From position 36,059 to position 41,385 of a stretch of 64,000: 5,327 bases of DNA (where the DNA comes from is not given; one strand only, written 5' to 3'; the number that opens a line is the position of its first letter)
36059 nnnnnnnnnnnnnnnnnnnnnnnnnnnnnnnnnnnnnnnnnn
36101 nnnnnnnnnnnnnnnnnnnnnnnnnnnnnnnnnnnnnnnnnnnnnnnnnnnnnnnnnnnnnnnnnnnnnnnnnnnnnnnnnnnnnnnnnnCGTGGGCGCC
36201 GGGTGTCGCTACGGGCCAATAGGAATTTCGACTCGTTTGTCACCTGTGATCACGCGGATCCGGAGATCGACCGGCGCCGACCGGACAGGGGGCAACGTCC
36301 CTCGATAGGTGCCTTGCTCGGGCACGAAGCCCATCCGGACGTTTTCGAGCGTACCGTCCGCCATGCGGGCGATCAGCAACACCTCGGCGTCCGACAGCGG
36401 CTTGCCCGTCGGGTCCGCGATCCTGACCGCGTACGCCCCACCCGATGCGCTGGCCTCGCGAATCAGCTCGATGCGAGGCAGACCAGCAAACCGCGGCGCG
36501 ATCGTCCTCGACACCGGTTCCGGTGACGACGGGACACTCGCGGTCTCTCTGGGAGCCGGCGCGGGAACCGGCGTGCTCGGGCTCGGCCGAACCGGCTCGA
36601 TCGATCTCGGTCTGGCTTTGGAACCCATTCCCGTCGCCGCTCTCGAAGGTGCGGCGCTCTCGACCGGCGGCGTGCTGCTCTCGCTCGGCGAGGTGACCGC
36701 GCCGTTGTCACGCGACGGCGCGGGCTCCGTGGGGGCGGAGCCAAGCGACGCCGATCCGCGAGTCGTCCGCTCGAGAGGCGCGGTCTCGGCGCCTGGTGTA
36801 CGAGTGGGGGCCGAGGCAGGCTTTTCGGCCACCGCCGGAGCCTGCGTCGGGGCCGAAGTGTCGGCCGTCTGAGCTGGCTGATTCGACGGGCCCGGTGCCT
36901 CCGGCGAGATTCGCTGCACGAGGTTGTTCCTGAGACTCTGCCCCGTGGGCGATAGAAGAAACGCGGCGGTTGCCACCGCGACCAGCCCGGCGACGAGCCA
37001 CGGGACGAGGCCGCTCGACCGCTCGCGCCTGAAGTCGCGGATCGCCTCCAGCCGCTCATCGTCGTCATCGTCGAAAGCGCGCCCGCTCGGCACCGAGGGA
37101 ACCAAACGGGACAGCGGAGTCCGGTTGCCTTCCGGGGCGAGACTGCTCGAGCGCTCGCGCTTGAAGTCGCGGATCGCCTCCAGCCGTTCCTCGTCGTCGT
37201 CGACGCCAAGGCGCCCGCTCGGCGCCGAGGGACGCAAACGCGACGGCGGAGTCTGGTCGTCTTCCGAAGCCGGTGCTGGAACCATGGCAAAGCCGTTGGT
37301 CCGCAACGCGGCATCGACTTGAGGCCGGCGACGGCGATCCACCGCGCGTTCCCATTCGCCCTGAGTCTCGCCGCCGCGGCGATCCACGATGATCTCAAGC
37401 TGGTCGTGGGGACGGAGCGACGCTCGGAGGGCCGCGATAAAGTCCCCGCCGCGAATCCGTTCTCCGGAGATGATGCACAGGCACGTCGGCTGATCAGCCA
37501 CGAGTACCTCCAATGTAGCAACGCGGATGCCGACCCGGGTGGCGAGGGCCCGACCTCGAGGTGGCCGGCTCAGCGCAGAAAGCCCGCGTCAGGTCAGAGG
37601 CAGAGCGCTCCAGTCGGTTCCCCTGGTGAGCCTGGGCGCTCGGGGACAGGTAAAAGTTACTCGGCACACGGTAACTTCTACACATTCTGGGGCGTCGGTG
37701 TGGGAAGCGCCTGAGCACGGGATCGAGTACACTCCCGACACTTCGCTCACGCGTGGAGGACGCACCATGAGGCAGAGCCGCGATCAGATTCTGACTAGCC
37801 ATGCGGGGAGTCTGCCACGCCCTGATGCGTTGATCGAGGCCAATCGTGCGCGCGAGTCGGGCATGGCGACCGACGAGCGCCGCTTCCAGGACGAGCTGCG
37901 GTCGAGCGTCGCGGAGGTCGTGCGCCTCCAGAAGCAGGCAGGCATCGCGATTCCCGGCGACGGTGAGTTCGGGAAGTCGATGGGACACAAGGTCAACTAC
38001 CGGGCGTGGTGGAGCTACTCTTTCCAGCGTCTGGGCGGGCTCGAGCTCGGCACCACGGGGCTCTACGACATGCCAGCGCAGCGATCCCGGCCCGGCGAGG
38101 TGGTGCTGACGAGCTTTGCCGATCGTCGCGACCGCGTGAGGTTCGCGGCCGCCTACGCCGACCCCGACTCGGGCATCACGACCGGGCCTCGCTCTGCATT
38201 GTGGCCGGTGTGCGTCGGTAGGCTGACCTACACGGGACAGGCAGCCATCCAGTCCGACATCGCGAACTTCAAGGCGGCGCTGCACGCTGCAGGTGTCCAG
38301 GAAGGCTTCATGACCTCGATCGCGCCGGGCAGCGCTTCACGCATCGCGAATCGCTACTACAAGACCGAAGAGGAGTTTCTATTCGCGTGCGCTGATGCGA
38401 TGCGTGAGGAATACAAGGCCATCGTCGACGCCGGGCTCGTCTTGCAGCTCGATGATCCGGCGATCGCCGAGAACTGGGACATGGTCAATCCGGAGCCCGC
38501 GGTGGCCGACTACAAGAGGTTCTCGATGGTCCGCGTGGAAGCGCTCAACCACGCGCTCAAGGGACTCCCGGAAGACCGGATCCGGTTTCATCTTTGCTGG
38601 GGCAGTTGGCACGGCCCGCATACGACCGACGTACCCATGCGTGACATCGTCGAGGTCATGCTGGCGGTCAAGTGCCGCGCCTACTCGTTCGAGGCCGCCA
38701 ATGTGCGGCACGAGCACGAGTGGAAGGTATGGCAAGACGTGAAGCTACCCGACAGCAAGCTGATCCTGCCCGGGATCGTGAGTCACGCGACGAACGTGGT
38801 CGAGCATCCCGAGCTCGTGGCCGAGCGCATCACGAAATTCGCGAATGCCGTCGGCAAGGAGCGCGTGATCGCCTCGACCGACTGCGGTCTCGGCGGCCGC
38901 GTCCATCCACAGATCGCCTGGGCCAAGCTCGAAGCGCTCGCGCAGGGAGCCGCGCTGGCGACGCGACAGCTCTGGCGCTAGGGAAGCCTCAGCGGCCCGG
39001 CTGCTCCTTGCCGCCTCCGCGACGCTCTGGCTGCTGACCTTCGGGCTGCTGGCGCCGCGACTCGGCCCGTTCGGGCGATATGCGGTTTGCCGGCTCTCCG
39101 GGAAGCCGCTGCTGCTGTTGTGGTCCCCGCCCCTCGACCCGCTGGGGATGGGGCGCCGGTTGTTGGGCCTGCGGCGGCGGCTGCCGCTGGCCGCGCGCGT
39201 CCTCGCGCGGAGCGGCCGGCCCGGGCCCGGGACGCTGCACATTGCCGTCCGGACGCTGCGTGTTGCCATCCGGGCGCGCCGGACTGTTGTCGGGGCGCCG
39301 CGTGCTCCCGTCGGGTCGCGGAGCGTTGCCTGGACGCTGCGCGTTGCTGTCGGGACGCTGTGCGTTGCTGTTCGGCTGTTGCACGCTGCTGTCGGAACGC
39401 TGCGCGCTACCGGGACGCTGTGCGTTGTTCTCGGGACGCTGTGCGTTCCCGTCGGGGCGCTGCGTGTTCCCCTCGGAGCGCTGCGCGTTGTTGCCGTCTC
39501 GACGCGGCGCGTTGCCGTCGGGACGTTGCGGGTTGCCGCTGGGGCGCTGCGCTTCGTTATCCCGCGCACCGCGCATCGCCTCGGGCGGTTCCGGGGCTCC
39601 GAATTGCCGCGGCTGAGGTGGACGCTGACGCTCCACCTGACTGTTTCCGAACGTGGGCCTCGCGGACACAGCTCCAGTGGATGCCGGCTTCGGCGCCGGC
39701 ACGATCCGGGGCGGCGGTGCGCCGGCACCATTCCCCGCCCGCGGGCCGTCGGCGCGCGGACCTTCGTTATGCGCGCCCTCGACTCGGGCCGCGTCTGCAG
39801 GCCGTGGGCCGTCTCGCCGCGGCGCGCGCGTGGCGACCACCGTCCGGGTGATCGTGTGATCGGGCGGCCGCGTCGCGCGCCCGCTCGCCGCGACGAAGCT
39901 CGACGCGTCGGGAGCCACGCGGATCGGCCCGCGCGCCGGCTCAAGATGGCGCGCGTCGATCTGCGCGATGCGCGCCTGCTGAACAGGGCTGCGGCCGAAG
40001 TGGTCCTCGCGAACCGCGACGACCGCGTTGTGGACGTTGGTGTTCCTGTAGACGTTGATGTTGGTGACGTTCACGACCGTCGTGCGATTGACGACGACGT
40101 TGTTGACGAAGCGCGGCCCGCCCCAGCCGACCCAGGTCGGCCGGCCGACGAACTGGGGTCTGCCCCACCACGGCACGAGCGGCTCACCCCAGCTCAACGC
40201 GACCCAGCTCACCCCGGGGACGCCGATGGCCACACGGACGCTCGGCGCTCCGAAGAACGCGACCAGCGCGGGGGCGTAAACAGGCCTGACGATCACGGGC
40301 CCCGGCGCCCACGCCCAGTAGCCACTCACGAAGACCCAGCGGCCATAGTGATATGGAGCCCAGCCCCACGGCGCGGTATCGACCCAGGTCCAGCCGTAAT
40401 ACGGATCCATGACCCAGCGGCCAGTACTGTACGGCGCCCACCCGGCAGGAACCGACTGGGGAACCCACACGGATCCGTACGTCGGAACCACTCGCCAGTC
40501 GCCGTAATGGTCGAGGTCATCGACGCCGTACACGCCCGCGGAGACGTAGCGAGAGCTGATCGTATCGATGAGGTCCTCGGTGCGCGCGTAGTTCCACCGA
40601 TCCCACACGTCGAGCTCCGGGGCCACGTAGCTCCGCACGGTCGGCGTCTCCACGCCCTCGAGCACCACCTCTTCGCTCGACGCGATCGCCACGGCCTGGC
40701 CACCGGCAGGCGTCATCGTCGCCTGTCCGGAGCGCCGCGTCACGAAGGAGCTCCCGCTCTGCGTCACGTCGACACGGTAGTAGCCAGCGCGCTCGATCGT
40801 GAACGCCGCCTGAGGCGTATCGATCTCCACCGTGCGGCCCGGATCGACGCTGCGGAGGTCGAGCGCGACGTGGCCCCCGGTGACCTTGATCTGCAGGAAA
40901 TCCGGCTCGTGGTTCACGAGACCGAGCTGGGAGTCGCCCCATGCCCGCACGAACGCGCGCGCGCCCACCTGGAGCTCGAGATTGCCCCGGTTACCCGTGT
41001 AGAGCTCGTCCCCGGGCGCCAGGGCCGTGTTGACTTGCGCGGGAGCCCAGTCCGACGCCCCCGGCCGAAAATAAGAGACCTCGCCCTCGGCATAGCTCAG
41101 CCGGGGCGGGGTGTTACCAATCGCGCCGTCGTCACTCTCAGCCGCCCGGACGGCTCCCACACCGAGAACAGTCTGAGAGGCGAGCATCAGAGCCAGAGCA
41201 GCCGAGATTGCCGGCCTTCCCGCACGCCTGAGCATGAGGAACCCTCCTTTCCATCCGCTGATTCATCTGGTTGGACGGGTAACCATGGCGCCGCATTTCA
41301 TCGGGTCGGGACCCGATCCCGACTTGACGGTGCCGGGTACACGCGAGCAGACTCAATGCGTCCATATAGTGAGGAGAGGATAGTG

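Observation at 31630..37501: Three paralogs share an uncharacterised N-terminal 'DRR' domain flanking a MASE1 kinase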

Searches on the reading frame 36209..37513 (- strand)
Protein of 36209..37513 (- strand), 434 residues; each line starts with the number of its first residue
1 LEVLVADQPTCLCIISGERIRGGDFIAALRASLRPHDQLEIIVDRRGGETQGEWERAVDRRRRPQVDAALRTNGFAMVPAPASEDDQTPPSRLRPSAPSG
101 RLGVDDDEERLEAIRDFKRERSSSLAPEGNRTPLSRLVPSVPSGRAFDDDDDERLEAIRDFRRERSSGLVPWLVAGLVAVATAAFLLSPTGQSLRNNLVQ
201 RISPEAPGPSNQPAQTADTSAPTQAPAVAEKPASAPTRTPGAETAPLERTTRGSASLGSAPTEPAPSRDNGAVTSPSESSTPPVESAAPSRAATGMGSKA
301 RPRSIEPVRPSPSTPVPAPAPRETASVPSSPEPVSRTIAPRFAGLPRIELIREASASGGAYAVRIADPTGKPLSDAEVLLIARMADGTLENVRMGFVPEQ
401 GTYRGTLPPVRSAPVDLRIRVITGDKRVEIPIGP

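Call 3: search_protein_families(library=pfam, proteins=[window:36209-37513:-], max_evalue=1)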
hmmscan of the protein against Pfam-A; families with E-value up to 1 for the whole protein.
window:36209-37513:- (434 aa): 1 family
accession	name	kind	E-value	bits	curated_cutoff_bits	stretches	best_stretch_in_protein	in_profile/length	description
PF12555.13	SteA-like_C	-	0.0098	16.4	26.4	1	167-202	14-48/52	SteA-like C-terminal domain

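Call 4: search_protein_families(library=ncbifam, proteins=[window:36209-37513:-], max_evalue=1)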
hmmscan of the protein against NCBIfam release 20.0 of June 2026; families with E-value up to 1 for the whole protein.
window:36209-37513:- (434 aa): 1 family
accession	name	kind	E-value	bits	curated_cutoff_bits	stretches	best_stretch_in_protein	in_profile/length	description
NF005846.3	PRK07764.1-6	equivalog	0.95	8.4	625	0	207-330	407-535/628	DNA polymerase III subunit gamma and tau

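Call 63: find_related_loci(query=A8, collection=metagenome_contigs, flank=8000)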
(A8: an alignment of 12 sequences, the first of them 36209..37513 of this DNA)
Query A8 (434 aa) in metagenome_contigs; peptide patterns used: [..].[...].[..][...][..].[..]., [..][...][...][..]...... (x = any residue, [..] = any of these).
599 stretches matched a pattern (row limit reached: there are more); 125 encode a relative of the query (tblastn E <= 1e-3); the best 80 are kept; 80 distinct loci.
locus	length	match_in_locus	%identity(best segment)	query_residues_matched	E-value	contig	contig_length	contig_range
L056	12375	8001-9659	92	1-434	0e+0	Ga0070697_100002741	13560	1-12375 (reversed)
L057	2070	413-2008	87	2-434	0e+0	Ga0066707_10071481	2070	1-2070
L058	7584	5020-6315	83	2-434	0e+0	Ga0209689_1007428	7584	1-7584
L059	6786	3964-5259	83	2-434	0e+0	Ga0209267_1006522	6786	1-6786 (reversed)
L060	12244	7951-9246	83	2-434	0e+0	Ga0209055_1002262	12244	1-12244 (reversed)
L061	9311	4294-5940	77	2-434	0e+0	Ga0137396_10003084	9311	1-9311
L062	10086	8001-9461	63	1-434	2e-156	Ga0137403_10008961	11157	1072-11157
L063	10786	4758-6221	63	1-434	3e-154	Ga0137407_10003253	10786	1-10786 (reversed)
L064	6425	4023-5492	63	1-434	7e-155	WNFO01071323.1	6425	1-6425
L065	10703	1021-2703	56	1-434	1e-149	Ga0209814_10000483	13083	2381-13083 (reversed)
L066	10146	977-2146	61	2-434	5e-136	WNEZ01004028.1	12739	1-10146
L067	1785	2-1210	81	12-434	2e-137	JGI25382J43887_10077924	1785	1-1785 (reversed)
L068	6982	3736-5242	54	1-434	2e-120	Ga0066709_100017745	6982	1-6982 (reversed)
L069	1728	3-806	81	165-434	3e-123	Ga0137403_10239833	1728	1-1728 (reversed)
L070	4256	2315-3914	52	5-433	4e-115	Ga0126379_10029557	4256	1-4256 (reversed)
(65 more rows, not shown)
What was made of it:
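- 36209..37501 (-): Paralog 3 (P3), 430 aa from the GTG at 37501. Order of parts: DRR head, duplicated juxtamembrane motif, TM helix, Pro/Ser/Ala-rich linker, periplasmic beta-sandwich. 80 related metagenomic loci were fetched (call 63).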

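Call 68: search_protein_families(library=pfam, alignment_id=A9, max_evalue=0.00001)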
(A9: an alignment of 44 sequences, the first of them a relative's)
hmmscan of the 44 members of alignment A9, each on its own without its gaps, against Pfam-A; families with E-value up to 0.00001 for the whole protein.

A. member 1, L081:4269-5369:+ (366 aa): 2 families
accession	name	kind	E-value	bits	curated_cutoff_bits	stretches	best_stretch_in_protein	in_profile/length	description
PF13378.12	MR_MLE_C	-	4.8e-50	170.7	29.4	1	144-357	2-218/219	Enolase C-terminal domain-like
PF02746.21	MR_MLE_N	-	2.8e-23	82.8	22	1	10-123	6-117/117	Mandelate racemase / muconate lactonizing enzyme, N-terminal domain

B. families by the number of members that match (of 44 scanned): 39 families (the first 25 are shown)
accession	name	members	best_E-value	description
PF01314.23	AFOR_C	2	9.3e-58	Aldehyde ferredoxin oxidoreductase, domains 2 & 3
PF02730.20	AFOR_N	2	1.2e-50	Aldehyde ferredoxin oxidoreductase, N-terminal domain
PF13378.12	MR_MLE_C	2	4.8e-50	Enolase C-terminal domain-like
PF00528.27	BPD_transp_1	2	4.5e-36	Binding-protein-dependent transport system inner membrane component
PF04909.20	Amidohydro_2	2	5.4e-31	Amidohydrolase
PF02746.21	MR_MLE_N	2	2.8e-23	Mandelate racemase / muconate lactonizing enzyme, N-terminal domain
PF02357.24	NusG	2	2.2e-19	Transcription termination factor nusG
PF14346.11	DUF4398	2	2.4e-11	Domain of unknown function (DUF4398)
PF01243.27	PNPOx_N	2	1.2e-09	Pyridoxamine 5'-phosphate oxidase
PF00496.27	SBP_bac_5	1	8.6e-86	Bacterial extracellular solute-binding proteins, family 5 Middle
PF00158.32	Sigma54_activat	1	4.8e-72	Sigma-54 interaction domain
PF04392.18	ABC_sub_bind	1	6.1e-45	ABC transporter substrate binding protein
PF02633.19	Creatininase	1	2.7e-40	Creatinine amidohydrolase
PF00106.31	adh_short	1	1.9e-36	short chain dehydrogenase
PF07969.17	Amidohydro_3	1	2.1e-35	Amidohydrolase family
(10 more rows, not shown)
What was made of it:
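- Tried and rejected: Neighbours of 13 paralogous P3-like loci are heterogeneous metabolic and transport genes (call 68).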

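Call 82: predict_structure(alignment_id=A11)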
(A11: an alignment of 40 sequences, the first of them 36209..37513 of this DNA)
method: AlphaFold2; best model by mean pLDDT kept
length: 434 residues; sequences in the alignment: 40
mean_pLDDT: 64.7   pTM: 0.32
mean pLDDT of the five models: 64.7, 64.8, 63.6, 62.5, 62.2
residues with pLDDT >= 90: 68; 70-90: 104; 50-70: 117; < 50: 145
segments of 3 or more residues with pLDDT < 50: 1-4, 55-58, 87-89, 91-97, 102-104, 119-121, 126-149, 215-220, 223-225, 233-235, 237-239, 241-245, 247-256, 258-260, 262-265, 267-275, 277-281, 284-288, 290-298, 322-330
pLDDT, mean of each block of 10 residues (from residue 1): 51 79 84 84 70 50 77 81 54 47 50 50 47 42 44 54 54 86 88 81 60 47 49 50 46 45 47 44 45 44 53 54 48 63 80 79 92 95 93 95 91 90 92 74
secondary structure, 60 per line:
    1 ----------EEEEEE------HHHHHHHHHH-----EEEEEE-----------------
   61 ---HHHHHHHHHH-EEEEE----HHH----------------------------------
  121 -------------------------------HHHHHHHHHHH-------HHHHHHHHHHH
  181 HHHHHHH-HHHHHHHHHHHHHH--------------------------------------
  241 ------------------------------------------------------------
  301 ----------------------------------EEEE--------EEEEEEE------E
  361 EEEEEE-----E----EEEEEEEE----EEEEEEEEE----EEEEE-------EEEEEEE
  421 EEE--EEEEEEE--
elements in order: E11-16 H23-32 E38-43 H64-73 E75-79 H152-162 H170-187 H189-202 E335-338 E347-353 E360-366 E377-384 E389-397 E402-406 E414-423 E426-432
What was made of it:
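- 36947..37009 (-): P3 transmembrane helix. AlphaFold helices 170-187 and 189-202, pLDDT 81-88 (call 82).
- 36212..36499 (-): P3 C-terminal extracytoplasmic beta-sandwich domain. Eight strands with pLDDT 90-95 (call 82).
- The same pattern appears in full-length P3 (call 82).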

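Call 86: fold_search(model_id=the predicted structure, library=pdb)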
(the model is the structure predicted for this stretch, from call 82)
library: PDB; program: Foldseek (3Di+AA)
matches with E <= 10: 1018; with E <= 0.001: 0
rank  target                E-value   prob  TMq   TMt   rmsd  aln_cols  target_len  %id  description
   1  9ll4_A                7.6e-03  1.00  0.18  0.54   4.5       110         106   13  Crystal structure of the Helicobacter pylori copper resistance determinant CrdA in complex with silver ions in space g (released 2025-11-19)
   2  6fpt_B                7.6e-03  1.00  0.12  0.13   3.9        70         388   20  Crystal structure of Danio rerio Lin41 filamin-NHL domains (released 2018-05-09)
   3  9ll2_A                8.4e-03  1.00  0.18  0.54   4.4       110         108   13  Crystal structure of the Helicobacter pylori copper resistance determinant CrdA in the apo form (released 2025-11-19)
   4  3uc2_B                1.1e-02  1.00  0.17  0.51   4.2       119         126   16  Crystal structure of a DUF4426 family protein (PA0388) from Pseudomonas aeruginosa PAO1 at 2.09 A resolution (released 2011-11-23)
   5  6fpt_A                1.5e-02  0.99  0.13  0.14   4.2        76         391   18  Crystal structure of Danio rerio Lin41 filamin-NHL domains (released 2018-05-09)
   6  6zlx                  1.5e-02  0.95  0.13  0.21   7.7       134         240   17  The structure of the ClpX-associated factor PDIP38 (released 2021-07-14)
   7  3uc2_D                1.6e-02  1.00  0.16  0.52   5.7       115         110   16  Crystal structure of a DUF4426 family protein (PA0388) from Pseudomonas aeruginosa PAO1 at 2.09 A resolution (released 2011-11-23)
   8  3uc2_A                1.8e-02  1.00  0.17  0.51   5.3       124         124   17  Crystal structure of a DUF4426 family protein (PA0388) from Pseudomonas aeruginosa PAO1 at 2.09 A resolution (released 2011-11-23)
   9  4umg                  1.9e-02  0.95  0.12  0.39   9.2       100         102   17  Crystal structure of the Lin-41 filamin domain (released 2014-10-01)
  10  3nrp_B                2.1e-02  1.00  0.16  0.41   6.8       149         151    7  Crystal structure of 'as isolated' uropathogenic E. coli strain F11 FetP recombinantly expressed in the periplasm of E (released 2011-05-18)
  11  3nrq_A                2.4e-02  1.00  0.18  0.46   5.6       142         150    7  Crystal structure of copper-reconstituted FetP from uropathogenic Escherichia coli strain F11 (released 2011-05-18)
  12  5i0y_A                2.4e-02  0.99  0.17  0.41   6.9       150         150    7  COPPER-BOUND E46Q VARIANT OF UROPATHOGENIC ESCHERICHIA COLI STRAIN F11 FETP (released 2017-02-08)
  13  8gy5_Q                2.6e-02  0.99  0.13  0.41   3.7        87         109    6  High-resolution structure of the cemiplimab Fab in complex with PD-1 (released 2023-10-04)
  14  8gy5_P                2.9e-02  0.99  0.13  0.39   3.7        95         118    5  High-resolution structure of the cemiplimab Fab in complex with PD-1 (released 2023-10-04)
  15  5j72_A                3.0e-02  0.98  0.13  0.09   4.3        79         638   11  Cwp6 from Clostridium difficile (released 2017-02-08)
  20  3nrp_A                3.8e-02  0.99  0.17  0.42   6.4       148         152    7  Crystal structure of 'as isolated' uropathogenic E. coli strain F11 FetP recombinantly expressed in the periplasm of E (released 2011-05-18)
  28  3nrp_C                4.8e-02  0.99  0.16  0.40   4.5       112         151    8  Crystal structure of 'as isolated' uropathogenic E. coli strain F11 FetP recombinantly expressed in the periplasm of E (released 2011-05-18)
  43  7r5p_F                6.6e-02  0.91  0.15  0.34   5.5       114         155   11  Strep-tag FtrA-P19 from Rubrivivax gelatinosus in complex with copper and iron (released 2022-05-18)
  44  7r3s_A                6.6e-02  0.91  0.15  0.33   5.6       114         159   11  FtrA/P19 of Rubrivivax gelatinosus in complex with Ni (released 2022-05-18)
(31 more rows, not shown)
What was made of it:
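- Closest known: Periplasmic beta-sandwich metal-binding proteins CrdA, FetP/P19 and DUF4426. Same: Foldseek gives probability about 1 and target-normalised TM 0.4-0.55 (call 86).
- Topology: Arg cluster before the TM helix, and a disordered linker followed by a high-confidence beta-sandwich after it (calls 82, 86).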

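Call 90: search_protein_families(library=phrogs, proteins=[window:36209-37513:-], max_evalue=0.1)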
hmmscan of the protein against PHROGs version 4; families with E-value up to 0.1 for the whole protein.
window:36209-37513:- (434 aa): 0 families

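Call 91: search_protein_families(library=padloc, proteins=[window:36209-37513:-], max_evalue=0.1)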
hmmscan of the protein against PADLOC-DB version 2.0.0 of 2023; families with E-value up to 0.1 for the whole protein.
window:36209-37513:- (434 aa): 0 families

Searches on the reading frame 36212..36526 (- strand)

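Call 50: search_protein_families(library=pfam, proteins=[window:36212-36526:-], max_evalue=5)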
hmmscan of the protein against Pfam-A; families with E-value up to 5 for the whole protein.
seq(105 aa): 1 family
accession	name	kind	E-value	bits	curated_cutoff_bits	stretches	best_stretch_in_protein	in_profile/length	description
PF13620.12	CarboxypepD_reg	-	0.18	12.6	32.3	1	35-80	5-47/82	Carboxypeptidase regulatory-like domain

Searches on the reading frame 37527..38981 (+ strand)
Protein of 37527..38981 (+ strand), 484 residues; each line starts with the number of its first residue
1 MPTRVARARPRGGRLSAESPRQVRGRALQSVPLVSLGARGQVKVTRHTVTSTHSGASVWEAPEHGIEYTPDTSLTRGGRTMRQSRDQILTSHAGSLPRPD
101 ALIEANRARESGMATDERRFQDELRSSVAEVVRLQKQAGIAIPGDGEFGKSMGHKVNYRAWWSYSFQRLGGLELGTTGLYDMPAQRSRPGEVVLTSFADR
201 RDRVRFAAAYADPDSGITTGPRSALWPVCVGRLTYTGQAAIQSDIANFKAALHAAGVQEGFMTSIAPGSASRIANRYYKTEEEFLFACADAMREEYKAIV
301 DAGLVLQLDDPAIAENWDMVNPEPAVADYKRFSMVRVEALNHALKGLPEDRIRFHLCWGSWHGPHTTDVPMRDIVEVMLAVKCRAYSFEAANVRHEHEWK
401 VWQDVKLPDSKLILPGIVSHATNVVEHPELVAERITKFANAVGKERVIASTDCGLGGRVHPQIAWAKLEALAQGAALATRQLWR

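Call 3: search_protein_families(library=pfam, proteins=[window:37527-38981:+], max_evalue=1)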
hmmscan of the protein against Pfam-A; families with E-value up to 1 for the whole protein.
window:37527-38981:+ (484 aa): 1 family
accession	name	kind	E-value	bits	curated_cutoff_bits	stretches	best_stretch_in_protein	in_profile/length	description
PF01717.24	Meth_synt_2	-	3.8e-11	43.3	21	2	279-462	143-310/324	Cobalamin-independent synthase, Catalytic domain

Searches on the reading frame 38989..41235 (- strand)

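Call 3: search_protein_families(library=pfam, proteins=[window:38989-41235:-], max_evalue=1)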
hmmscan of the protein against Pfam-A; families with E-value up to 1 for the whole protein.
window:38989-41235:- (748 aa): 1 family
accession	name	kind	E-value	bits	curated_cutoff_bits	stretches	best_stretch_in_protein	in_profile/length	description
PF20245.3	DUF6600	-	3.3e-24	85.3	27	1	239-347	2-98/102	Family of unknown function (DUF6600)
